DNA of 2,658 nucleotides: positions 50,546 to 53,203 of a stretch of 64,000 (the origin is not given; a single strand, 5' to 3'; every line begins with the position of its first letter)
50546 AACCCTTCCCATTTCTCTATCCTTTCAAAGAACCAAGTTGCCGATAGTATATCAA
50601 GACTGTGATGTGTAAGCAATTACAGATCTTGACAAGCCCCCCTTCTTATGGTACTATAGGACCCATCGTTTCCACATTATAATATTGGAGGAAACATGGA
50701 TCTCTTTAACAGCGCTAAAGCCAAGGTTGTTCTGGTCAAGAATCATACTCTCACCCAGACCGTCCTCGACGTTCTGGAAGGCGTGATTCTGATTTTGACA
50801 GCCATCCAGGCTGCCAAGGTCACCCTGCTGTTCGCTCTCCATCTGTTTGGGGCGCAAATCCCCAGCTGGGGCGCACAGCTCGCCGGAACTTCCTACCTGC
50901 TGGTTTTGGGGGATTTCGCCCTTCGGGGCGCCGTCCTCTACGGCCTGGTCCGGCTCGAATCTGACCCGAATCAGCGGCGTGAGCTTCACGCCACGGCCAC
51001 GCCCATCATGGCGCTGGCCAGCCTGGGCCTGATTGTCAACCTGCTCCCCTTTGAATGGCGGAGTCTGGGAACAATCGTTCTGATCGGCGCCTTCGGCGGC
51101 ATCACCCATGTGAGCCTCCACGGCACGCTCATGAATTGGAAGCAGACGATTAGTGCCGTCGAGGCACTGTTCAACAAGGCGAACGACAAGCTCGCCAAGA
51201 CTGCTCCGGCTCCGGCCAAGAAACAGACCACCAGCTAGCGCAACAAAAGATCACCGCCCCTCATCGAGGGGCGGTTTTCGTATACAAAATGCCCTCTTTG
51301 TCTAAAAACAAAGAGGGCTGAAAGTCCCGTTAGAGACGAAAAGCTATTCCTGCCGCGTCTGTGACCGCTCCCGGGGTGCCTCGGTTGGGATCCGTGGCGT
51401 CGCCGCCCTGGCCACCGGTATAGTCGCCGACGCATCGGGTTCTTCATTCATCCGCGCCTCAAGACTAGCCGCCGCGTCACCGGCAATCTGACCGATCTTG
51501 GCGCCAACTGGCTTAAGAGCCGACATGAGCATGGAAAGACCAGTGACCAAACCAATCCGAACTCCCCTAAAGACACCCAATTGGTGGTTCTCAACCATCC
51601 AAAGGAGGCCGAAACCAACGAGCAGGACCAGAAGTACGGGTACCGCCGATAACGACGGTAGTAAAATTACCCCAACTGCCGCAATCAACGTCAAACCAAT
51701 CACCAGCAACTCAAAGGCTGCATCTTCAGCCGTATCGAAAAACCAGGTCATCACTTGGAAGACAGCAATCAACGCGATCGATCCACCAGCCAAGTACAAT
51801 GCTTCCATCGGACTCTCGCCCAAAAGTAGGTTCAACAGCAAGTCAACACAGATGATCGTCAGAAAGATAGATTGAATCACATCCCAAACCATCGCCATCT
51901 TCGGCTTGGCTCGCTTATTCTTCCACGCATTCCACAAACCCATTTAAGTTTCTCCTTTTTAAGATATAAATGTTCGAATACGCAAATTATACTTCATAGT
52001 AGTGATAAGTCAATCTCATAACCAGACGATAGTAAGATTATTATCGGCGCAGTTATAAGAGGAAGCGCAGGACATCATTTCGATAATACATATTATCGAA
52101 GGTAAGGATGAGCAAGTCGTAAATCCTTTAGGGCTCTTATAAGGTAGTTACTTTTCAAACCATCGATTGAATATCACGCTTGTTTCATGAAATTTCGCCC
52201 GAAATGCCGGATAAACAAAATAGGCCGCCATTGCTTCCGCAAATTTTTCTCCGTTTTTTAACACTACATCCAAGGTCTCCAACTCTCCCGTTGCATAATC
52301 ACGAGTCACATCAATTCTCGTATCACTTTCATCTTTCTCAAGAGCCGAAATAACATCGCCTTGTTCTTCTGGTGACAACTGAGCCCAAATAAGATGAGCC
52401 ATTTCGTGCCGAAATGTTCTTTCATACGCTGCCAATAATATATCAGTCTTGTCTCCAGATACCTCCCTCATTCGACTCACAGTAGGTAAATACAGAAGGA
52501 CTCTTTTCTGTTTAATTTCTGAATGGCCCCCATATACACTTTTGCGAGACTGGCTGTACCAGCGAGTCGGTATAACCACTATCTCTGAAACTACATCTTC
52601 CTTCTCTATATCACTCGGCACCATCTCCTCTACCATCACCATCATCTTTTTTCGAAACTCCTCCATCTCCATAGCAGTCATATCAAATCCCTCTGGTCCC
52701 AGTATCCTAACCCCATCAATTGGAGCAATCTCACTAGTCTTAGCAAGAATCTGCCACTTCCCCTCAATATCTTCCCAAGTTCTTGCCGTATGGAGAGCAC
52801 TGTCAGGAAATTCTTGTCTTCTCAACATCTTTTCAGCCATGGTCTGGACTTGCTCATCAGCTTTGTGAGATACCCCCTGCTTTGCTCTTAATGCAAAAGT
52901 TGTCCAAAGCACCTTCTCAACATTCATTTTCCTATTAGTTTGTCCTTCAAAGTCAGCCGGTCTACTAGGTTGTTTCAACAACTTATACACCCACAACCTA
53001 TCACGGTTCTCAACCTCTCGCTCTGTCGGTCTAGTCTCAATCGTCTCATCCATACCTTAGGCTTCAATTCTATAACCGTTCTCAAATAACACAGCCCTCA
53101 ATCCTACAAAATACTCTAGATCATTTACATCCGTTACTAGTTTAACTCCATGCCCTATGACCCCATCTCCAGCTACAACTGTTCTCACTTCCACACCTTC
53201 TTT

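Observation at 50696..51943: GC-rich islet (~60% GC) encoding two convergent small polytopic membrane proteins with strong terminators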

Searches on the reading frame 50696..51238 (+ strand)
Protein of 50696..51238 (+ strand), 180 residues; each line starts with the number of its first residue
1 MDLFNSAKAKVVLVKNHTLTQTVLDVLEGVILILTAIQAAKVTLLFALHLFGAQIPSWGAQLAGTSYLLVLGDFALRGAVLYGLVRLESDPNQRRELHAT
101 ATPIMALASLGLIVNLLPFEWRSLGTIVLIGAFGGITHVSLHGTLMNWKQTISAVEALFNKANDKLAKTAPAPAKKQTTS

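Call 7: search_protein_families(library=pfam, proteins=[window:50696-51238:+], max_evalue=0.1)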
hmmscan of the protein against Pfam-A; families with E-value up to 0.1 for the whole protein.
window:50696-51238:+ (180 aa): 0 families

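Call 8: search_protein_families(library=ncbifam, proteins=[window:50696-51238:+], max_evalue=0.1)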
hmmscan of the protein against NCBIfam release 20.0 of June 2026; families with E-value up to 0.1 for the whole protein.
window:50696-51238:+ (180 aa): 0 families

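Call 12: find_homologous_proteins(query=window:50696-51238:+, max_evalue=0.01)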
Query window:50696-51238:+: 588 candidates shared short words with the query, none scored E <= 0.01.

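Call 25: find_related_loci(query=window:50696-51238:+, collection=viral_contigs, flank=5000)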
Query window:50696-51238:+ (180 aa) in viral_contigs; peptide patterns used: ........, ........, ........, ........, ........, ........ (x = any residue, [..] = any of these).
7 stretches matched a pattern, but none encodes a relative of the query by tblastn (E <= 1e-3).

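Call 33: search_protein_representatives(protein=window:50696-51238:+)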
Query: 180 residues. Proteins with E-value up to 0.001 (for the whole library): 5; up to 1e-10: 0; up to 1e-30: 0. The best 5 are listed.
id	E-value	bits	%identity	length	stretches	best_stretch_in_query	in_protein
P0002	2.3e-08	50.6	28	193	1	18-161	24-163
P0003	2.7e-08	50.4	32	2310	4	16-87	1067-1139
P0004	4.1e-06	43.3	45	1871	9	78-108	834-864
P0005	9.5e-06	42.1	42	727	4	58-99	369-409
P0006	5.2e-04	36.4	35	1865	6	53-106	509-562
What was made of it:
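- Call 33: P0002, E 2.3e-8.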

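Call 38: find_homologous_proteins(query=A1, max_evalue=0.01)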
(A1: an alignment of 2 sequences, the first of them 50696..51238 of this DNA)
Query A1 (2 sequences) (180 aa, profile of the alignment): 1 proteins with E <= 0.01 among 3902 candidates.
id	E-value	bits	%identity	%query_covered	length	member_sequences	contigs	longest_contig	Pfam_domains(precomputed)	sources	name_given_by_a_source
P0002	1.9e-104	366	30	72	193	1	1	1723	-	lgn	-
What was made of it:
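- Tried and rejected: A profile of ORF180 plus P0002 recovered only P0002 (call 38).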

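Call 39: predict_structure(protein=window:50696-51238:+)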
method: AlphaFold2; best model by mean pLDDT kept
length: 180 residues; sequences in the alignment: 1
mean_pLDDT: 57.0   pTM: 0.35
mean pLDDT of the five models: 57.0, 54.9, 51.0, 49.0, 33.0
residues with pLDDT >= 90: 0; 70-90: 16; 50-70: 132; < 50: 32
segments of 3 or more residues with pLDDT < 50: 1-4, 50-53, 141-146
pLDDT, mean of each block of 10 residues (from residue 1): 48 52 55 52 50 53 53 61 63 68 62 63 59 52 48 63 72 54
secondary structure, 60 per line:
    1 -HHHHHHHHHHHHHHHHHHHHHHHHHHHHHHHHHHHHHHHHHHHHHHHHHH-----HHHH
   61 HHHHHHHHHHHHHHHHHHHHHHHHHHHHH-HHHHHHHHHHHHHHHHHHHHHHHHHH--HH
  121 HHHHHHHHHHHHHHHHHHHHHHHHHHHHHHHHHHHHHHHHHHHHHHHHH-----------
elements in order: H2-51 H57-89 H91-116 H119-169

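Call 41: find_encoding_contigs(protein=P0002, flank=5000)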
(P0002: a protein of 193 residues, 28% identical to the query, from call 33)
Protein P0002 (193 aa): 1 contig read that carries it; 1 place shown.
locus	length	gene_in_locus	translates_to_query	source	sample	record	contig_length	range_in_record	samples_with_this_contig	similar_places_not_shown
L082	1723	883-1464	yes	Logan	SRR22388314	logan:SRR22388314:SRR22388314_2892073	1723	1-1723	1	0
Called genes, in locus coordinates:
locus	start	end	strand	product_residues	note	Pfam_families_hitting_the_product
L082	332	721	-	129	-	-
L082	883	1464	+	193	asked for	-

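Call 53: search_protein_families(library=phrogs, proteins=[window:50696-51238:+, P0002, L082:332-721:-], max_evalue=0.1)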
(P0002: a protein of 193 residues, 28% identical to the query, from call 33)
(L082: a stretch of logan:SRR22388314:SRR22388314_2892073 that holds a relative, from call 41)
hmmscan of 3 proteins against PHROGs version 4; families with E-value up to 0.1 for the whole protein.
window:50696-51238:+ (180 aa): 0 families

P0002 (193 aa): 1 family
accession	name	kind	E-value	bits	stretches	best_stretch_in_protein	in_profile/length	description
phrog_15345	-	unknown function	0.055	14.3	0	66-104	17-55/68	-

L082:332-721:- (129 aa): 0 families

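Call 54: search_protein_families(library=padloc, proteins=[window:50696-51238:+, P0002, L082:332-721:-], max_evalue=0.1)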
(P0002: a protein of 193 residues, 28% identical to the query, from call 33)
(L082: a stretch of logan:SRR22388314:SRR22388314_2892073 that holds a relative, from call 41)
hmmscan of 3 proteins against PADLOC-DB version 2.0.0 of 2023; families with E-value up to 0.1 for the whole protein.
window:50696-51238:+ (180 aa): 0 families

P0002 (193 aa): 0 families

L082:332-721:- (129 aa): 0 families

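Call 55: search_solved_structures(query=A1, max_evalue=1)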
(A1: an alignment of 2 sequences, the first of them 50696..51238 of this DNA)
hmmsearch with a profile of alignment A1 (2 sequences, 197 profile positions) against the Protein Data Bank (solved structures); distinct sequences matched with E-value up to 1: 0.
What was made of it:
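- On Known small membrane-protein, phage or defence families (Pfam, NCBIfam, PHROGs, PADLOC, PDB): There were no hits for ORF180, ORF199 or ORF129 (calls 7, 8, 53, 54, 55).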

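Call 56: find_related_loci(query=A1, collection=metagenome_contigs, flank=10000)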
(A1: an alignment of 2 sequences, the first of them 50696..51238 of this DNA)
Query A1 (180 aa) in metagenome_contigs; peptide patterns used: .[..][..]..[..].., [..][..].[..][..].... (x = any residue, [..] = any of these).
83 stretches matched a pattern, but none encodes a relative of the query by tblastn (E <= 1e-3).
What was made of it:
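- Tried and rejected: JGI metagenome scans: the degenerate peptide patterns found nothing (call 56).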

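Call 57: find_related_loci(query=A1, collection=viral_contigs, flank=5000)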
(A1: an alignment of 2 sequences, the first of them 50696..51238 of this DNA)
Query A1 (180 aa) in viral_contigs; peptide patterns used: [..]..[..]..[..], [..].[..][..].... (x = any residue, [..] = any of these).
151 stretches matched a pattern, but none encodes a relative of the query by tblastn (E <= 1e-3).

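Call 88: fold_search(model_id=the predicted structure, library=pdb)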
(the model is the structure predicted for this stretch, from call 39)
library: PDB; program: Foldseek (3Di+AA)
matches with E <= 10: 68; with E <= 0.001: 0
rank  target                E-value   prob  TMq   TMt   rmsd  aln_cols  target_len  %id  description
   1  9e0h_A                2.5e+00  0.21  0.26  0.30  18.2       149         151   15  De novo calcium channel heptamer, CalC6_3 with DHR extensions. Off target multimerization state (released 2025-10-01)
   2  1wn0_A                2.9e+00  0.06  0.16  0.20  19.0       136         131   14  Crystal Structure of Histidine-containing Phosphotransfer Protein, ZmHP2, from maize (released 2005-01-25)
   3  6zvr_DB               3.2e+00  0.10  0.27  0.30  26.4       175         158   16  C11 symmetry: Bacterial Vipp1 and PspA are members of the ancient ESCRT-III membrane-remodeling superfamily. (released 2021-08-04)
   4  2uui                  3.9e+00  0.14  0.26  0.29  16.4       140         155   12  Crystal structure of Human Leukotriene C4 Synthase (released 2007-07-17)
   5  9bia_D                4.1e+00  0.08  0.23  0.31   7.2       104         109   16  Cryo-EM structure of NINJ1 K45Q bound to Nb538 (released 2024-10-16)
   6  7vw1_B                4.4e+00  0.28  0.30  0.50   3.9        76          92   17  Structure of a dimeric periplasmic protein bound with cuprous ions (released 2022-01-26)
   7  8ffm_A                4.4e+00  0.07  0.18  0.07  10.4       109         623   20  Wildtype rat TRPV2 in nanodiscs bound to RR and 2-APB (released 2024-02-07)
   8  8s2f_AAA              4.6e+00  0.09  0.20  0.20  19.6        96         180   12  Crystal structure of Borrelia burgdorferi paralogous family 12 outer surface protein BBH37 (released 2025-03-05)
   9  7vw1_A                4.9e+00  0.25  0.30  0.54   3.9        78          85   17  Structure of a dimeric periplasmic protein bound with cuprous ions (released 2022-01-26)
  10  9dzw_A                5.2e+00  0.44  0.39  0.49   2.9        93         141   17  De novo calcium channel hexamer, CalC6_3 with DHR extensions (released 2025-10-01)
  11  4hks_B                5.2e+00  0.08  0.26  0.29  17.8       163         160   18  Calcium release-activated calcium (CRAC) channel ORAI, K163W mutant (released 2012-11-28)
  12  5vo5                  5.2e+00  0.08  0.20  0.21  23.7       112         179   13  Crystal structure of Lgd-Shrub complex, single chain fusion (released 2017-06-14)
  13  5h7a_A                5.5e+00  0.12  0.24  0.23  14.5        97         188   15  Crystal structure of a repeat protein with four Protein A repeat module (released 2017-06-28)
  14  9bia_A                5.5e+00  0.07  0.22  0.31   7.2       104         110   16  Cryo-EM structure of NINJ1 K45Q bound to Nb538 (released 2024-10-16)
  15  6e7e                  5.9e+00  0.08  0.22  0.23   7.3        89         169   11  High resolution crystal structure of IncA soluble domain (released 2019-07-10)
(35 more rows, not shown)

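Call 118: search_protein_families(library=pfam, proteins=[L084:3-431:-], max_evalue=0.01)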
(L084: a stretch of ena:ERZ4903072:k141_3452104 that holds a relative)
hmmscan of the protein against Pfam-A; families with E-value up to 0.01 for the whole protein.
L084:3-431:- (143 aa): 0 families

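Call 124: search_dna_similar(query=window:50696-51238:+, collection=phages, mode=protein, max_evalue=0.01)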
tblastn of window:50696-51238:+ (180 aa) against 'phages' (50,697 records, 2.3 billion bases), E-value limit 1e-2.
No match.

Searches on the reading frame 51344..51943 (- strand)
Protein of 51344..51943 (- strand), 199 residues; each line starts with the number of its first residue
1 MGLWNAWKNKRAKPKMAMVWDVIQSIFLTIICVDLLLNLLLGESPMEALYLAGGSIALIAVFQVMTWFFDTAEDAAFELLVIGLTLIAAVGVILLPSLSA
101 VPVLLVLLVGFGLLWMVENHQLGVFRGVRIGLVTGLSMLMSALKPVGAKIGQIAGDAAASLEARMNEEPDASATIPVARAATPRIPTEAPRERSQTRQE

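Call 7: search_protein_families(library=pfam, proteins=[window:51344-51943:-], max_evalue=0.1)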
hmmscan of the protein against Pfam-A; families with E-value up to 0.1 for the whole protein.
window:51344-51943:- (199 aa): 0 families

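Call 8: search_protein_families(library=ncbifam, proteins=[window:51344-51943:-], max_evalue=0.1)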
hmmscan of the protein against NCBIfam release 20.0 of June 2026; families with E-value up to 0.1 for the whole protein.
window:51344-51943:- (199 aa): 0 families

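Call 13: find_homologous_proteins(query=window:51344-51943:-, max_evalue=0.01)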
Query window:51344-51943:- (199 aa): 1 proteins with E <= 0.01 among 2786 candidates.
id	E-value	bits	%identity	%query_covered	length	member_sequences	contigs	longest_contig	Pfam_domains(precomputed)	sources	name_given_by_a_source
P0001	1.4e-120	418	100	100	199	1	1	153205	-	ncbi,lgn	-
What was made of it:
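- Both proteins are near-orphans (calls 12, 13, 33).
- Tried and rejected: Word-indexed homology search found nothing for ORF180 and only ORF199 itself (calls 12, 13).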

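Call 16: find_encoding_contigs(protein=P0001, flank=10000, max_places=5)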
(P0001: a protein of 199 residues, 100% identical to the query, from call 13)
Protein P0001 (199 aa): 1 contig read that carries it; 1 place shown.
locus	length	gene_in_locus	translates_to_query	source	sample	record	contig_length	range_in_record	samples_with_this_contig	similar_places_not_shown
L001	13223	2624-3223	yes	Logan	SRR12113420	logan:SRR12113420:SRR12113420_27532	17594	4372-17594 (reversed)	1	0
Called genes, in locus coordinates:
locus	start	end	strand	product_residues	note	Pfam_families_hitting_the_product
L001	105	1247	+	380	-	-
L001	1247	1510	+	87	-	-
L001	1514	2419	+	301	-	-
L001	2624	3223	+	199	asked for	-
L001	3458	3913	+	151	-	-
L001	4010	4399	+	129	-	-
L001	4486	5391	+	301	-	-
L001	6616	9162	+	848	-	PF00133:tRNA-synt_1, PF09334:tRNA-synt_1g, PF13603:tRNA-synt_1_2, PF00133:tRNA-synt_1, PF08264:Anticodon_1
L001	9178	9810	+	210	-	PF10531:SLBB, PF12836:HHH_3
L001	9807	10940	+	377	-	PF03772:Competence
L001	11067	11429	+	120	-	-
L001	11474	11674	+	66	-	-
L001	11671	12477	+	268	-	PF00753:Lactamase_B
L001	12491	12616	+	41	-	-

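Call 26: find_related_loci(query=window:51344-51943:-, collection=viral_contigs, flank=5000)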
Query window:51344-51943:- (199 aa) in viral_contigs; peptide patterns used: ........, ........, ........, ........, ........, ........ (x = any residue, [..] = any of these).
1 stretches matched a pattern, but none encodes a relative of the query by tblastn (E <= 1e-3).

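Call 40: predict_structure(protein=window:51344-51943:-)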
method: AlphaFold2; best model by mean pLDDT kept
length: 199 residues; sequences in the alignment: 1
mean_pLDDT: 63.9   pTM: 0.37
mean pLDDT of the five models: 63.9, 61.8, 60.0, 58.4, 57.7
residues with pLDDT >= 90: 0; 70-90: 54; 50-70: 129; < 50: 16
segments of 3 or more residues with pLDDT < 50: 174-177, 197-199
pLDDT, mean of each block of 10 residues (from residue 1): 67 61 73 80 81 70 63 55 61 54 61 63 54 59 66 79 73 51 52 54
secondary structure, 60 per line:
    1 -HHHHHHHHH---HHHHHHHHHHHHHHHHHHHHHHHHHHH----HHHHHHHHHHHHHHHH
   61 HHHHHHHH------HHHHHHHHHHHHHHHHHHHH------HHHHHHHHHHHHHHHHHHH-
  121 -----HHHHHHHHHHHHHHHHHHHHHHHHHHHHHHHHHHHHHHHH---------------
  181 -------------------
elements in order: H2-10 H14-40 H45-68 H75-94 H101-119 H126-165
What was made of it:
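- Checked: Single-sequence AlphaFold models are all-helical but low confidence (pLDDT 57 and 64; calls 39, 40).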

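Call 53: search_protein_families(library=phrogs, proteins=[window:51344-51943:-], max_evalue=0.1)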
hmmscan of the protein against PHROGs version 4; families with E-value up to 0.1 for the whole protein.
window:51344-51943:- (199 aa): 0 families

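Call 54: search_protein_families(library=padloc, proteins=[window:51344-51943:-], max_evalue=0.1)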
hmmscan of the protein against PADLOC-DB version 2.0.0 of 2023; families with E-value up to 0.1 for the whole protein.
window:51344-51943:- (199 aa): 0 families

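Call 79: list_cluster_members(proteins=[P0001, P0002])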
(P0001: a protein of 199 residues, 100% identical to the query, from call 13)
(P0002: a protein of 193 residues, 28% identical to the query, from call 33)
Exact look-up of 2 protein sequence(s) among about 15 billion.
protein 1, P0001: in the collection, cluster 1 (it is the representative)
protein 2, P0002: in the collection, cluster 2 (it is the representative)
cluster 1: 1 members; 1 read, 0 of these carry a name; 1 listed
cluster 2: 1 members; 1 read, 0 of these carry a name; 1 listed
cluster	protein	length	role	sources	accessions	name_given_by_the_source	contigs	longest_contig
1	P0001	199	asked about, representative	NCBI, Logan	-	-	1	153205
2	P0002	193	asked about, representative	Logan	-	-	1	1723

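Call 89: fold_search(model_id=the predicted structure, library=pdb)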
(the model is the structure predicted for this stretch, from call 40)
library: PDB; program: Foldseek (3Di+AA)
matches with E <= 10: 86; with E <= 0.001: 0
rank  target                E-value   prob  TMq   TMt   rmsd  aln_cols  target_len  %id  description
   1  7udn_B                1.1e+00  0.09  0.17  0.13  26.8       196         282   14  Crystal structure of designed helical repeat protein RPB_PLP1_R6 in alternative conformation 2 (released 2023-03-22)
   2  9d4z_R                2.1e+00  0.07  0.17  0.13  16.3       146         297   13  CryoEM structure of PAR1 with endogenous tethered ligand (released 2025-05-07)
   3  7upq_J                2.3e+00  0.21  0.29  0.29  13.7       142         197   13  Crystal structure of designed heterotrimeric assembly DHT03_1arm_A21/B/C (released 2022-12-14)
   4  4i1q_B                2.3e+00  0.08  0.21  0.21  27.6       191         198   10  Crystal Structure of hBRAP1 N-BAR domain (released 2013-02-06)
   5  7upq_A                2.9e+00  0.09  0.22  0.22  12.9       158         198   11  Crystal structure of designed heterotrimeric assembly DHT03_1arm_A21/B/C (released 2022-12-14)
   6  8gtg_A                2.9e+00  0.07  0.20  0.16  20.6       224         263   11  Corticotropin-releasing hormone receptor 1(CRF1R) bound with BMK-I-152 by XFEL (released 2023-09-13)
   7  7udm_B                3.1e+00  0.08  0.23  0.17  24.6       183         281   16  Crystal structure of designed helical repeat protein RPB_PLP1_R6 in alternative conformation 1 (with peptide) (released 2023-03-22)
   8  7xk8_R                3.4e+00  0.07  0.19  0.15  15.2       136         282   11  Cryo-EM structure of the Neuromedin U receptor 2 (NMUR2) in complex with G Protein and its endogeneous Peptide-Agonist (released 2023-02-22)
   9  8qbw                  3.4e+00  0.06  0.17  0.17  38.7       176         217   12  Cryo-EM structure of Vipp1-deltaH6_aa1-219 helical filament with lattice 3 (Vipp1-deltaH6_L3) (released 2024-09-11)
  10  6n4b_R                3.6e+00  0.04  0.16  0.13  15.3       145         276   13  Cannabinoid Receptor 1-G Protein Complex (released 2019-01-30)
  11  3b29                  4.0e+00  0.06  0.20  0.25  20.5       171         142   13  Human leukotriene C4 synthase in complex with dodecyl-beta-D-selenomaltoside (released 2011-12-14)
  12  7uw9_h                4.3e+00  0.10  0.26  0.32  19.6       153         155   12  Citrus V-ATPase State 1, H in contact with subunit a (released 2022-07-06)
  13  9k93                  4.3e+00  0.08  0.23  0.17  14.3       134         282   13  Cryo-EM structure of human signal peptide peptidase like 2A (SPPL2a) in complex with L685,458 (released 2025-10-29)
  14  7y3g_R                4.3e+00  0.06  0.18  0.15  15.1       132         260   17  Cryo-EM structure of a class A orphan GPCR (released 2023-06-07)
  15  8zr5_C                4.3e+00  0.06  0.19  0.15  15.9       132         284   14  Cryo-EM Structure of GPR119-Gs-Firuglipel complex (released 2024-06-19)
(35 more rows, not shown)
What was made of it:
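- On Known small membrane-protein, phage or defence families (Pfam, NCBIfam, PHROGs, PADLOC, PDB): Foldseek against the PDB gave nothing below E = 1, on low-confidence models (calls 88, 89).
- Tried and rejected: Foldseek against the PDB was uninformative (calls 88, 89).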

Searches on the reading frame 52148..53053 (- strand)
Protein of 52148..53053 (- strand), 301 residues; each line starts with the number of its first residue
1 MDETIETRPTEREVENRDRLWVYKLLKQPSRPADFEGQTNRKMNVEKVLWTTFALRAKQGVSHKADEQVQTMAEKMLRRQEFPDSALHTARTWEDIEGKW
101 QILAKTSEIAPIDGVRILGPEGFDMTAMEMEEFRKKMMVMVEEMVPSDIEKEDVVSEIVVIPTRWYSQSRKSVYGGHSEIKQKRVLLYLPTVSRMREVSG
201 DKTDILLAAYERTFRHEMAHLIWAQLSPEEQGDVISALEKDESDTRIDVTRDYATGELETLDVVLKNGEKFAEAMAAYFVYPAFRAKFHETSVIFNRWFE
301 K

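Call 7: search_protein_families(library=pfam, proteins=[window:52148-53053:-], max_evalue=0.1)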
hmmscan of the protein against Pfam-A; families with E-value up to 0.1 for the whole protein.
window:52148-53053:- (301 aa): 0 families

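Call 8: search_protein_families(library=ncbifam, proteins=[window:52148-53053:-], max_evalue=0.1)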
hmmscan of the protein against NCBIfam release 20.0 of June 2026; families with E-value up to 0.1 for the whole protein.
window:52148-53053:- (301 aa): 1 family
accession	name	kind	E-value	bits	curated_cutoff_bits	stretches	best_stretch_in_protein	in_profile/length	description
NF008989.0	PRK12334.2-1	equivalog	0.074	12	494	1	46-115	175-245/328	nucleoside triphosphate pyrophosphohydrolase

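Call 53: search_protein_families(library=phrogs, proteins=[window:52148-53053:-], max_evalue=0.1)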
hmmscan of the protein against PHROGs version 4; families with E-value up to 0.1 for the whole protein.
window:52148-53053:- (301 aa): 0 families

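Call 54: search_protein_families(library=padloc, proteins=[window:52148-53053:-], max_evalue=0.1)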
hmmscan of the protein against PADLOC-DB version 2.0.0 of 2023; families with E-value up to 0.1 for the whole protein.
window:52148-53053:- (301 aa): 0 families

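Call 118: search_protein_families(library=pfam, proteins=[L084:3-431:-], max_evalue=0.01)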
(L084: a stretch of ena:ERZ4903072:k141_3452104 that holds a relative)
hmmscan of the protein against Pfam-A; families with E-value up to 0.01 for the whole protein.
L084:3-431:- (143 aa): 0 families
